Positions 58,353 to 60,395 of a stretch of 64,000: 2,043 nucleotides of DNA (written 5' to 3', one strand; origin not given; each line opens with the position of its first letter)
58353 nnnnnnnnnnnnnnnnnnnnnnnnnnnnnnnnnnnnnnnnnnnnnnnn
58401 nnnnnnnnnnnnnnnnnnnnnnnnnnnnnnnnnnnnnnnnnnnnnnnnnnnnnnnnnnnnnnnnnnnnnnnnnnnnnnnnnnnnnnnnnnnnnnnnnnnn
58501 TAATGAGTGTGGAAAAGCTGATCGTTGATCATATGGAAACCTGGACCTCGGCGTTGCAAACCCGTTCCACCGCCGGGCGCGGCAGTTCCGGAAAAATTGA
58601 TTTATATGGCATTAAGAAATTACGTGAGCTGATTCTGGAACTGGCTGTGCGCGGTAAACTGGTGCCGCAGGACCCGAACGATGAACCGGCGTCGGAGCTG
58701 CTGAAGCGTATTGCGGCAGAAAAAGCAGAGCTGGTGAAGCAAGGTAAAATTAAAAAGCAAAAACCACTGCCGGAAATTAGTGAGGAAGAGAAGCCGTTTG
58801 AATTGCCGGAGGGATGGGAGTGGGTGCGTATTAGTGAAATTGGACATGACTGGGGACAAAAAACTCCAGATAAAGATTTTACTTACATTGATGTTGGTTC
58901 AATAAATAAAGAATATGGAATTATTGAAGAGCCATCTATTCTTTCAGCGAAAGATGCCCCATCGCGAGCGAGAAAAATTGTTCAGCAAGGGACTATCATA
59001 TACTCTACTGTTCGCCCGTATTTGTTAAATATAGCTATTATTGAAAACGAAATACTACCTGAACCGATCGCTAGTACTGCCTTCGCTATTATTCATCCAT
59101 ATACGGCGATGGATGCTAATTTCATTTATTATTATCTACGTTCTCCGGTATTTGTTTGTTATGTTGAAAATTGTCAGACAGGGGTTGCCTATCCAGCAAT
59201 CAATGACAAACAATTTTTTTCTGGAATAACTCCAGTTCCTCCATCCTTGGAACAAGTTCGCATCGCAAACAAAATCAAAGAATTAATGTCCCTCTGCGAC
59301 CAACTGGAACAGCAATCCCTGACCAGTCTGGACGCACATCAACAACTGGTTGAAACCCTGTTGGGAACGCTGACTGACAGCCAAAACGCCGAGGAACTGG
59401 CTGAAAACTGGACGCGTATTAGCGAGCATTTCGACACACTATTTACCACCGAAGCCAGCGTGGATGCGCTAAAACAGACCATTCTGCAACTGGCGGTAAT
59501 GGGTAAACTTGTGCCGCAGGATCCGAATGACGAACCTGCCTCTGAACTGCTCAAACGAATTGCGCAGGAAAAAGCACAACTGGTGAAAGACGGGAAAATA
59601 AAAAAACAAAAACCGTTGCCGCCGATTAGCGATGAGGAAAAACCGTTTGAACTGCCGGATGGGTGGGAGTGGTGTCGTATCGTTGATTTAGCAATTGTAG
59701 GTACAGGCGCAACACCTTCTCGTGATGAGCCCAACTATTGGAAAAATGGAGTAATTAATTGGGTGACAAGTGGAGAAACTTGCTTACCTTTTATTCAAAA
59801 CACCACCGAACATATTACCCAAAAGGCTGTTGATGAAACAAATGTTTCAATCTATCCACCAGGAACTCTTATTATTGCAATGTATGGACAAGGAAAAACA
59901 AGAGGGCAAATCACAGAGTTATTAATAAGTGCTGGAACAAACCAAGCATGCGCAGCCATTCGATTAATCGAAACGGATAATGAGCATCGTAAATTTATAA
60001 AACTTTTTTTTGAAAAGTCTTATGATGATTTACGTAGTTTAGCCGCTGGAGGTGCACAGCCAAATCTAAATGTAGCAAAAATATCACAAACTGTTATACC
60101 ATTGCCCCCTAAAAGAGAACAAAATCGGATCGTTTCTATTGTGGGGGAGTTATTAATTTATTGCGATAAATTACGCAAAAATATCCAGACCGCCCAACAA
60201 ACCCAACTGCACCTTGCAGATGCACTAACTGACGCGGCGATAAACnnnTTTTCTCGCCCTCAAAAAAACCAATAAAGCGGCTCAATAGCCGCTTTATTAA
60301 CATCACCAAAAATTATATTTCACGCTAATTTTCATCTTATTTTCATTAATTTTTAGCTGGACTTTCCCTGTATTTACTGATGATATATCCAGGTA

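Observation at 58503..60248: hsdS has two ~195-bp conserved repeats flanking AT-rich target-recognition domains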

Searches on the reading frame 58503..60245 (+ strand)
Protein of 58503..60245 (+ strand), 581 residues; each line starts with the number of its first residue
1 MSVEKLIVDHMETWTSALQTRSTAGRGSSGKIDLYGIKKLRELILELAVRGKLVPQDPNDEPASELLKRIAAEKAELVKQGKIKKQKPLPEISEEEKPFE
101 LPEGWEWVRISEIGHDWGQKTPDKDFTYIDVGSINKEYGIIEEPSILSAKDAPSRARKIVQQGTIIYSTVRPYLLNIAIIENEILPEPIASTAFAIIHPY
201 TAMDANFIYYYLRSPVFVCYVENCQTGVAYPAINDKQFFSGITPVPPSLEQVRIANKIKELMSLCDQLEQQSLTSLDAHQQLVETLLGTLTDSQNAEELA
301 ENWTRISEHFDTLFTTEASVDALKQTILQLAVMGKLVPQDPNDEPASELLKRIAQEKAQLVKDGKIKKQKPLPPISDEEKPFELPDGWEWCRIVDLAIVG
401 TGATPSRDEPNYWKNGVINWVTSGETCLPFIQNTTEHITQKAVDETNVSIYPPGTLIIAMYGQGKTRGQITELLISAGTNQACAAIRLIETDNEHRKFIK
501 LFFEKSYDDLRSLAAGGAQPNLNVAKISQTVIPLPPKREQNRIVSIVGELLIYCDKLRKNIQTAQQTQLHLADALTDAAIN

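Call 6: search_protein_families(library=pfam, proteins=[window:58503-60245:+], max_evalue=0.01)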
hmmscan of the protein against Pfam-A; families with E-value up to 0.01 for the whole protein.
window:58503-60245:+ (581 aa): 2 families
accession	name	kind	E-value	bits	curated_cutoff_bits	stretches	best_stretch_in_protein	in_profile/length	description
PF01420.25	Methylase_S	-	2.6e-27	96.5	22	2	385-561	1-162/168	Type I restriction modification DNA specificity domain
PF10377.14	ATG11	-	0.00054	20.5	22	0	352-393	96-128/132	Autophagy-related protein 11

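Call 13: search_solved_structures(query=window:58503-60245:+, max_evalue=0.01, show_alignments=1)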
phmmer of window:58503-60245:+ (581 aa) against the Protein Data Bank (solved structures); distinct sequences matched with E-value up to 0.01: 7.
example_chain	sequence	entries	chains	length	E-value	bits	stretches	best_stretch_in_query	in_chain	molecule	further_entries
3okg_A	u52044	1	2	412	1.1e-36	129.7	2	96-271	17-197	Restriction endonuclease S subunits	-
5ybb_D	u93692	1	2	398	1.2e-36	129.6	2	96-271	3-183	Restriction endonuclease S subunits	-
1yf2_A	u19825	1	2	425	5.3e-35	124.2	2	382-550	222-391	Type I restriction-modification enzyme, S subunit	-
7bst_A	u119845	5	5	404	1.4e-09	40.3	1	389-550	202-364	Type-1 restriction enzyme EcoR124II specificity protein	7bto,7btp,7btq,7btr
2y7c_A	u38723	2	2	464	1.6e-06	30.1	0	208-288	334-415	TYPE-1 RESTRICTION ENZYME ECOKI SPECIFICITY PROTEIN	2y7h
8w0p_C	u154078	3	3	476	0.00014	23.8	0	160-270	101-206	S.BsaXI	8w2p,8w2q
7vru_C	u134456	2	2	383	0.00071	21.4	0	100-267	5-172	Site-specific DNA recognition subunit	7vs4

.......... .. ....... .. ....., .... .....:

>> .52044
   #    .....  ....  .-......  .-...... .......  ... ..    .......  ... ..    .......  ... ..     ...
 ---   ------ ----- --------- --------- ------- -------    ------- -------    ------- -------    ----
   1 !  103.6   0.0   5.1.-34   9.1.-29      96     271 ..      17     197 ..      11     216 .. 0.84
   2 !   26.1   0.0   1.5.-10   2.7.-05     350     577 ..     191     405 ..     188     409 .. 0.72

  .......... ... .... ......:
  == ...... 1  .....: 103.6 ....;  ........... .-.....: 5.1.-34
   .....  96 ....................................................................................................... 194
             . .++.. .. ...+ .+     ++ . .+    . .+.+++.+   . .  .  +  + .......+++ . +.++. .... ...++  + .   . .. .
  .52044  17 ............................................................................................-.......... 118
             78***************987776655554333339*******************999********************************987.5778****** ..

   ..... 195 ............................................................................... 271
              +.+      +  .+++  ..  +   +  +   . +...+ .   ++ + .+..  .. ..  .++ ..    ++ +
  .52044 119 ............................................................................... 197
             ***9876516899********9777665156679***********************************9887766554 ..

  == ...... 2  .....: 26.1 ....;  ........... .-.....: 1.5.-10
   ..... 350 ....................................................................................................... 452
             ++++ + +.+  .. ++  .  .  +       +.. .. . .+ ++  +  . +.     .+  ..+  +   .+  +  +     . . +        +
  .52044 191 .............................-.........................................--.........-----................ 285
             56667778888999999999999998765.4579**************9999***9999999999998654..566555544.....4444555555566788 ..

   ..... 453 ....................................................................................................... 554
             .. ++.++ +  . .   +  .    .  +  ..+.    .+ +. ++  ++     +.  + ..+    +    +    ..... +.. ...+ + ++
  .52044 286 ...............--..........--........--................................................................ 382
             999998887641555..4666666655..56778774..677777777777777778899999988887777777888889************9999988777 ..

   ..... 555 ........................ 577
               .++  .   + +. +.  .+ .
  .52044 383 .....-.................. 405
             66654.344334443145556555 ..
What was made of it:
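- On Type I R-M specificity subunit (HsdS, Pfam PF01420 Methylase_S): PDB sequence hits to HsdS 3OKG, 5YBB and 1YF2 at E of about 1e-35 to 1e-37 (call 13).
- Tried and rejected: PDB relatives (3OKG/5YBB for TRD1, 1YF2 for TRD2; call 13) gave no recognition sequence in these outputs.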

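Call 50: find_homologous_proteins(query=window:58503-60245:+, max_evalue=1e-10)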
Query window:58503-60245:+ (581 aa): 8000 proteins with E <= 1e-10 among 8000 candidates; the best 120 are listed.
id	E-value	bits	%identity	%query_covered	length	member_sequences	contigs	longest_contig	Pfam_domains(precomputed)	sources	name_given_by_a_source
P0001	0.0e+0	1310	100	100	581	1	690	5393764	PF01420.26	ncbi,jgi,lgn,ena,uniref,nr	ncbi:TPA: restriction endonuclease subunit S [Escherichia coli]|jgi:type I restriction enzyme S subu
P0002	0.0e+0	1310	100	100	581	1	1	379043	PF01420.26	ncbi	ncbi:restriction endonuclease subunit S [Escherichia coli]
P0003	0.0e+0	1309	100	100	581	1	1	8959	PF01420.26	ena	-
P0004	0.0e+0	1309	100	100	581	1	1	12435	PF01420.26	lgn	-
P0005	0.0e+0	1309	100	100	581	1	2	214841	PF01420.26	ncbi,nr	ncbi:TPA: restriction endonuclease subunit S [Escherichia coli]|nr:restriction endonuclease subunit 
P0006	0.0e+0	1309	100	100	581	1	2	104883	PF01420.26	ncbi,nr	ncbi:restriction endonuclease subunit S [Escherichia coli]|nr:restriction endonuclease subunit S [Es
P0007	0.0e+0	1308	100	100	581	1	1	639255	PF01420.26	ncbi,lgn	ncbi:TPA: restriction endonuclease subunit S [Escherichia coli]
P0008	0.0e+0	1308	100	100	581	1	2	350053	PF01420.26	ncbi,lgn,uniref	ncbi:restriction endonuclease subunit S [Escherichia coli]|uniref:restriction endonuclease subunit S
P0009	0.0e+0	1308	100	100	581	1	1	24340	PF01420.26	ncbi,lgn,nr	ncbi:TPA: restriction endonuclease subunit S [Escherichia coli]|nr:restriction endonuclease subunit 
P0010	0.0e+0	1308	100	100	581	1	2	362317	PF01420.26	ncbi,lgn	ncbi:TPA: restriction endonuclease subunit S [Escherichia coli]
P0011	0.0e+0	1308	100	100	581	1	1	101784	PF01420.26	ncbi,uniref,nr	ncbi:restriction endonuclease subunit S [Escherichia coli]|uniref:restriction endonuclease subunit S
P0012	0.0e+0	1308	100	100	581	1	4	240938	PF01420.26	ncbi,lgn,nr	ncbi:TPA: restriction endonuclease subunit S [Escherichia coli]|nr:restriction endonuclease subunit 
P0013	0.0e+0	1308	100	100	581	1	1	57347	PF01420.26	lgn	-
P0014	0.0e+0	1308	100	100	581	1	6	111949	PF01420.26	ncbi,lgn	-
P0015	0.0e+0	1307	100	100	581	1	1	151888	PF01420.26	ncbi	ncbi:restriction endonuclease subunit S [Escherichia coli]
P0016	0.0e+0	1305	100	100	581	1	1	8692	PF01420.26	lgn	-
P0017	0.0e+0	1300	99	100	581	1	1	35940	PF01420.26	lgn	-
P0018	0.0e+0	1047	78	100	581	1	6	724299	PF01420.26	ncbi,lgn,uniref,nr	ncbi:TPA: restriction endonuclease subunit S [Enterobacter asburiae]|uniref:restriction endonuclease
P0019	0.0e+0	1039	77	100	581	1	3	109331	PF01420.26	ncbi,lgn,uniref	ncbi:restriction endonuclease subunit S [Proteus terrae]|uniref:restriction endonuclease subunit S n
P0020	0.0e+0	1037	77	100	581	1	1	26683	PF01420.26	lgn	-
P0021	0.0e+0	1036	77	100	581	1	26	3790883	PF01420.26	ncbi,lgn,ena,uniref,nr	ncbi:restriction endonuclease subunit S [Morganella morganii subsp. morganii]|uniref:restriction end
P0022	0.0e+0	1034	77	100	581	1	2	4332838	PF01420.26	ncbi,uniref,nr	ncbi:restriction endonuclease subunit S [Pantoea phytobeneficialis]|uniref:Restriction endonuclease 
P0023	0.0e+0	1034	77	100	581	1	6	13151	PF01420.26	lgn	-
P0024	0.0e+0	1034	77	100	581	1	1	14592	PF01420.26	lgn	-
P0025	0.0e+0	1034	77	100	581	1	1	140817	PF01420.26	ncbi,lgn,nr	ncbi:TPA: restriction endonuclease subunit S [Morganella morganii]|nr:restriction endonuclease subun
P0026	0.0e+0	1029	77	100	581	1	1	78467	PF01420.26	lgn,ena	-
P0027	0.0e+0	1028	77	100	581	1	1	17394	PF01420.26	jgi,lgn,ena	-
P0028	7.8e-284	961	77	100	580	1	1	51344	PF01420.26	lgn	-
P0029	9.4e-284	960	100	73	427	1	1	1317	PF01420.26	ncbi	ncbi:TPA: restriction endonuclease subunit S, partial [Escherichia coli]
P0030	1.4e-282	956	76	100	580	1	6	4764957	PF01420.26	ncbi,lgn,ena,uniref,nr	ncbi:TPA: restriction endonuclease subunit S [Escherichia coli]|uniref:EcoKI restriction-modificatio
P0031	2.2e-279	946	100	72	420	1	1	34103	PF01420.26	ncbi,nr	ncbi:restriction endonuclease subunit S, partial [Escherichia coli]|nr:restriction endonuclease subu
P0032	5.1e-277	938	76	100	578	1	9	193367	PF01420.26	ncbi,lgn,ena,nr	ncbi:TPA: restriction endonuclease subunit S [Escherichia coli]|nr:restriction endonuclease subunit 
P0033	9.8e-277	937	100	72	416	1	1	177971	PF01420.26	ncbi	ncbi:restriction endonuclease subunit S, partial [Escherichia coli]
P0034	2.7e-275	932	70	100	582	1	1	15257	PF01420.26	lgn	-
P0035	7.8e-275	931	76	100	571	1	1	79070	PF01420.26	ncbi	ncbi:restriction endonuclease subunit S [Escherichia coli]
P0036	2.5e-274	929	75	100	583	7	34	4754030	PF01420.26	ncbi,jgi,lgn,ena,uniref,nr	ncbi:restriction endonuclease subunit S [Escherichia marmotae]|uniref:Restriction endonuclease subun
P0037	4.3e-272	922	75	100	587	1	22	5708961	PF01420.26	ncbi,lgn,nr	ncbi:restriction endonuclease subunit S [Escherichia coli]|nr:restriction endonuclease subunit S [Es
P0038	5.1e-271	918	75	100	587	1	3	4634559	PF01420.26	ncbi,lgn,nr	ncbi:restriction endonuclease subunit S [Escherichia coli]|nr:restriction endonuclease subunit S [Es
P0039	9.6e-271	917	100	70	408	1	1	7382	PF01420.26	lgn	-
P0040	1.8e-270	916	75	100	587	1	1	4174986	PF01420.26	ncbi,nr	ncbi:restriction endonuclease subunit S [Escherichia coli]|nr:restriction endonuclease subunit S [Es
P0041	1.0e-268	911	75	100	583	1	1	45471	PF01420.26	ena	-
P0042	7.5e-268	908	75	100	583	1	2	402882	PF01420.26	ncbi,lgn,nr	ncbi:restriction endonuclease subunit S [Escherichia coli]|nr:restriction endonuclease subunit S [Es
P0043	7.6e-268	908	75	100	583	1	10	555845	PF01420.26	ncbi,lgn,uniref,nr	ncbi:restriction endonuclease subunit S [Escherichia coli]|uniref:restriction endonuclease subunit S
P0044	2.8e-267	906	75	100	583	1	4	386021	PF01420.26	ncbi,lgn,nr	ncbi:restriction endonuclease subunit S [Escherichia coli]|nr:restriction endonuclease subunit S [Es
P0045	4.5e-267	905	74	100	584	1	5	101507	PF01420.26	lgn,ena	-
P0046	1.3e-266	904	74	100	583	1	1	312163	PF01420.26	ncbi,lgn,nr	ncbi:restriction endonuclease subunit S [Escherichia coli]|nr:restriction endonuclease subunit S [Es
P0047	1.4e-266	904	73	100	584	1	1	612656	PF01420.26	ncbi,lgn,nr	ncbi:restriction endonuclease subunit S [Escherichia coli O157]|nr:restriction endonuclease subunit 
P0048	2.4e-266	903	74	100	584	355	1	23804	PF01420.26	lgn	-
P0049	2.8e-266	903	74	100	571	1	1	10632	PF01420.26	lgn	-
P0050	1.9e-265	900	73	100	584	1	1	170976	PF01420.26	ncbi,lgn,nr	ncbi:restriction endonuclease subunit S [Escherichia coli]|nr:restriction endonuclease subunit S [Es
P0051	6.7e-265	898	100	69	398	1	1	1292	PF01420.26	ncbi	ncbi:TPA: restriction endonuclease subunit S, partial [Escherichia coli]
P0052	1.0e-264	897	74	100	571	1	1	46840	PF01420.26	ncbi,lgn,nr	ncbi:TPA: restriction endonuclease subunit S [Escherichia coli]|nr:restriction endonuclease subunit 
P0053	5.0e-264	895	73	100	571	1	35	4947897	PF01420.26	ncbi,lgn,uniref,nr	ncbi:TPA: restriction endonuclease subunit S [Escherichia coli]|uniref:restriction endonuclease subu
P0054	7.0e-264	895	73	100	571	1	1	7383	PF01420.26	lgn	-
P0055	3.2e-263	892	73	100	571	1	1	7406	PF01420.26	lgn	-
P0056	4.0e-263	892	73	100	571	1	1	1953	PF01420.26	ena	-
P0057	1.7e-262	890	73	100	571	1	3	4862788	PF01420.26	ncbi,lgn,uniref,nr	ncbi:restriction endonuclease subunit S [Escherichia coli]|uniref:restriction endonuclease subunit S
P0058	1.9e-262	890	54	100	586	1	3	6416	PF01420.26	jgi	jgi:type I restriction enzyme S subunit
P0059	9.5e-262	888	72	100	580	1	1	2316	PF01420.26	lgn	-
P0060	2.4e-261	886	53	100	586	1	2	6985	PF01420.26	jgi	jgi:type I restriction enzyme S subunit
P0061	1.7e-260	883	72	100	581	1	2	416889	PF01420.26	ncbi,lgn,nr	ncbi:restriction endonuclease subunit S [Salmonella enterica subsp. salamae]|nr:restriction endonucl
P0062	3.1e-260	883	72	100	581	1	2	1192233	PF01420.26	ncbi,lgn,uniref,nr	ncbi:restriction endonuclease subunit S [Salmonella enterica]|uniref:restriction endonuclease subuni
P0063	3.1e-260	883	72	100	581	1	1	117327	PF01420.26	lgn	-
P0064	8.5e-260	881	67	100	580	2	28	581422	PF01420.26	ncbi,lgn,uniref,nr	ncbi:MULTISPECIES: restriction endonuclease subunit S [Vibrio]|uniref:restriction endonuclease subun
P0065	1.2e-259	881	71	100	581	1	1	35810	PF01420.26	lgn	-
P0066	4.7e-259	879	67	100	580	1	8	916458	PF01420.26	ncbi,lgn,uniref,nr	ncbi:restriction endonuclease subunit S [Vibrio parahaemolyticus]|uniref:restriction endonuclease su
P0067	5.4e-259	879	54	99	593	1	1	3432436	PF01420.26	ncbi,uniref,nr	ncbi:restriction endonuclease subunit S [Vibrio campbellii]|uniref:restriction endonuclease subunit 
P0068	6.1e-259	878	72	100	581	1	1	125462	PF01420.26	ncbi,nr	ncbi:restriction endonuclease subunit S [Salmonella enterica]|nr:restriction endonuclease subunit S 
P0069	8.1e-259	878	71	100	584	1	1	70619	PF01420.26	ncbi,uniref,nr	ncbi:restriction endonuclease subunit S [Klebsiella aerogenes]|uniref:restriction endonuclease subun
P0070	8.3e-259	878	71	100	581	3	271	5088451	PF01420.26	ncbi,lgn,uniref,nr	ncbi:restriction endonuclease subunit S [Salmonella enterica]|uniref:Restriction endonuclease subuni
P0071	1.4e-258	877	72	100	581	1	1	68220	PF01420.26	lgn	-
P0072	1.9e-258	877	71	100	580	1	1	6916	PF01420.26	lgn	-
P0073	4.3e-258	876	71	100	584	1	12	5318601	PF01420.26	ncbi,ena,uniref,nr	ncbi:restriction endonuclease subunit S [Klebsiella aerogenes]|uniref:restriction endonuclease subun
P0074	4.4e-258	876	71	100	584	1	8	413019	PF01420.26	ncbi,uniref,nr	ncbi:restriction endonuclease subunit S [Klebsiella aerogenes]|uniref:Restriction endonuclease subun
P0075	4.8e-258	875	71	100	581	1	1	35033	PF01420.26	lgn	-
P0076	8.2e-258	875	71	100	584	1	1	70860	PF01420.26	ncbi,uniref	ncbi:restriction endonuclease subunit S [Klebsiella aerogenes]|uniref:restriction endonuclease subun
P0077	3.3e-257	873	71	100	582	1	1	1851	PF01420.26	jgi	-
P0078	3.6e-257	873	71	100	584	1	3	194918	PF01420.26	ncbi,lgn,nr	ncbi:restriction endonuclease subunit S [Salmonella enterica subsp. enterica]|nr:restriction endonuc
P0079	4.3e-257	872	71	100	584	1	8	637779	PF01420.26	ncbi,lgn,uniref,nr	ncbi:restriction endonuclease subunit S [Salmonella enterica]|uniref:restriction endonuclease subuni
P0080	1.7e-256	870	95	71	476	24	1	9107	PF01420.26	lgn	-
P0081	4.5e-256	869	71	100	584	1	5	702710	PF01420.26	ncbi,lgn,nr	ncbi:restriction endonuclease subunit S [Salmonella enterica subsp. enterica serovar Luke]|nr:restri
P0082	7.7e-256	868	70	100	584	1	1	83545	PF01420.26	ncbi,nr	ncbi:restriction endonuclease subunit S [Salmonella enterica]|nr:restriction endonuclease subunit S 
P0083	9.2e-256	868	71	100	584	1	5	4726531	PF01420.26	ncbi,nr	ncbi:TPA: restriction endonuclease subunit S [Salmonella enterica]|nr:restriction endonuclease subun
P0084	9.8e-256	868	70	100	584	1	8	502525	PF01420.26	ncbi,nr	ncbi:TPA: restriction endonuclease subunit S [Salmonella enterica]|nr:restriction endonuclease subun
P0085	9.8e-256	868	70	100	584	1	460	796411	PF01420.26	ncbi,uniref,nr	ncbi:restriction endonuclease subunit S [Salmonella enterica]|uniref:Restriction endonuclease subuni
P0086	1.1e-255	868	71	100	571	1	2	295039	PF01420.26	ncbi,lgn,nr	ncbi:restriction endonuclease subunit S [Salmonella enterica]|nr:restriction endonuclease subunit S 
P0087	3.6e-255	866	70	100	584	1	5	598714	PF01420.26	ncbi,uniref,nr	ncbi:restriction endonuclease subunit S [Salmonella enterica]|uniref:restriction endonuclease subuni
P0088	3.6e-255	866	70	100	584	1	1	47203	PF01420.26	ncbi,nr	ncbi:restriction endonuclease subunit S [Salmonella enterica subsp. enterica]|nr:restriction endonuc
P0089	5.7e-255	865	71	100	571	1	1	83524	PF01420.26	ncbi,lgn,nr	ncbi:restriction endonuclease subunit S [Salmonella enterica subsp. enterica serovar Redlands]|nr:re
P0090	6.3e-255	865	69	100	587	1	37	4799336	PF01420.26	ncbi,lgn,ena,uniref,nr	ncbi:restriction endonuclease subunit S [Citrobacter sp. TBCP-5362]|uniref:restriction endonuclease 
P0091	6.6e-255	865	70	100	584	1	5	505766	PF01420.26,PF11568.14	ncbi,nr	ncbi:restriction endonuclease subunit S [Salmonella enterica subsp. enterica serovar Kasenyi]|nr:res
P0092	1.1e-254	864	69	100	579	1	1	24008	PF01420.26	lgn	-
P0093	1.9e-254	863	70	100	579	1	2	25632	PF01420.26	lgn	-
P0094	2.3e-254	863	69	100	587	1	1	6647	PF01420.26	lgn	-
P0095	2.5e-254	863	70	100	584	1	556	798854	PF01420.26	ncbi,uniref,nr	ncbi:TPA: restriction endonuclease subunit S [Salmonella enterica subsp. enterica serovar Liverpool]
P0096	3.6e-254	863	70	100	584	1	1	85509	PF01420.26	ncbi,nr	ncbi:restriction endonuclease subunit S [Salmonella enterica subsp. enterica serovar Mbandaka]|nr:re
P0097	4.3e-254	862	70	100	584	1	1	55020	PF01420.26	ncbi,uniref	ncbi:restriction endonuclease subunit S [Salmonella enterica]|uniref:restriction endonuclease subuni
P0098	4.8e-254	862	70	100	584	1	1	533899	PF01420.26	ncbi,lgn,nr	ncbi:restriction endonuclease subunit S [Salmonella enterica]|nr:restriction endonuclease subunit S 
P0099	4.9e-254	862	71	100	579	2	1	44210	PF01420.26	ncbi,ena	-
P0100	5.1e-254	862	70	100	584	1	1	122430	PF01420.26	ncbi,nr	ncbi:restriction endonuclease subunit S [Salmonella enterica]|nr:restriction endonuclease subunit S 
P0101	5.2e-254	862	71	100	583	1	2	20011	PF01420.26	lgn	-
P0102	5.3e-254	862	70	100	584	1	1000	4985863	PF01420.26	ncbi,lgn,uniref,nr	ncbi:restriction endonuclease subunit S [Salmonella enterica subsp. enterica serovar Lubbock]|uniref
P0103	6.1e-254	862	70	100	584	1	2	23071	PF01420.26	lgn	-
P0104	6.3e-254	862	70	100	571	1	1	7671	PF01420.26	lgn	-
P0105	8.0e-254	861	70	100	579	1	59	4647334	PF01420.26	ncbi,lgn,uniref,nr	ncbi:restriction endonuclease subunit S [Salmonella enterica subsp. enterica]|uniref:restriction end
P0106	8.0e-254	861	70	100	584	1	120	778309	PF01420.26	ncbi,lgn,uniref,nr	ncbi:restriction endonuclease subunit S [Salmonella enterica subsp. enterica serovar Lille]|uniref:R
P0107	8.4e-254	861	69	100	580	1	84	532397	PF01420.26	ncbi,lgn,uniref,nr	ncbi:restriction endonuclease subunit S [Salmonella enterica]|uniref:restriction endonuclease subuni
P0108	8.7e-254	861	70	100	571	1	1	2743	PF01420.26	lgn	-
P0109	1.1e-253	861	70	100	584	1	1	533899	PF01420.26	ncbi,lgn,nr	ncbi:restriction endonuclease subunit S [Salmonella enterica]|nr:restriction endonuclease subunit S 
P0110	1.1e-253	861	69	100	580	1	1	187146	PF01420.26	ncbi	-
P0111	1.7e-253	860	70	100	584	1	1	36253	PF01420.26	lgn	-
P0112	2.3e-253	860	68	99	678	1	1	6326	PF01420.26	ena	-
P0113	2.4e-253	860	70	100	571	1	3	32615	PF01420.26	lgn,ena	-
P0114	2.6e-253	860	70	100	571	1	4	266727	PF01420.26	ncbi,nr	ncbi:restriction endonuclease subunit S [Salmonella enterica subsp. enterica serovar Stockholm]|nr:r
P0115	2.8e-253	860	69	100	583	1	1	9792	PF01420.26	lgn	-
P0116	3.2e-253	859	70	100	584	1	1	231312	PF01420.26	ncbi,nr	ncbi:restriction endonuclease subunit S [Salmonella enterica]|nr:restriction endonuclease subunit S 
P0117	3.3e-253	859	70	100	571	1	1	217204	PF01420.26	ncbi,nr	ncbi:restriction endonuclease subunit S [Salmonella enterica]|nr:restriction endonuclease subunit S 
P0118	3.4e-253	859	69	100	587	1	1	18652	PF01420.26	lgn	-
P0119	3.9e-253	859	70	100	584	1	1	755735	PF01420.26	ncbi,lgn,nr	ncbi:restriction endonuclease subunit S [Salmonella enterica]|nr:restriction endonuclease subunit S 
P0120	9.6e-253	858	70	100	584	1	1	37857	PF01420.26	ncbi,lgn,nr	ncbi:restriction endonuclease subunit S [Salmonella enterica subsp. enterica serovar Mbandaka]|nr:re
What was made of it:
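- The exact protein is seen on 690 contigs (call 50), so it is an established allele.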
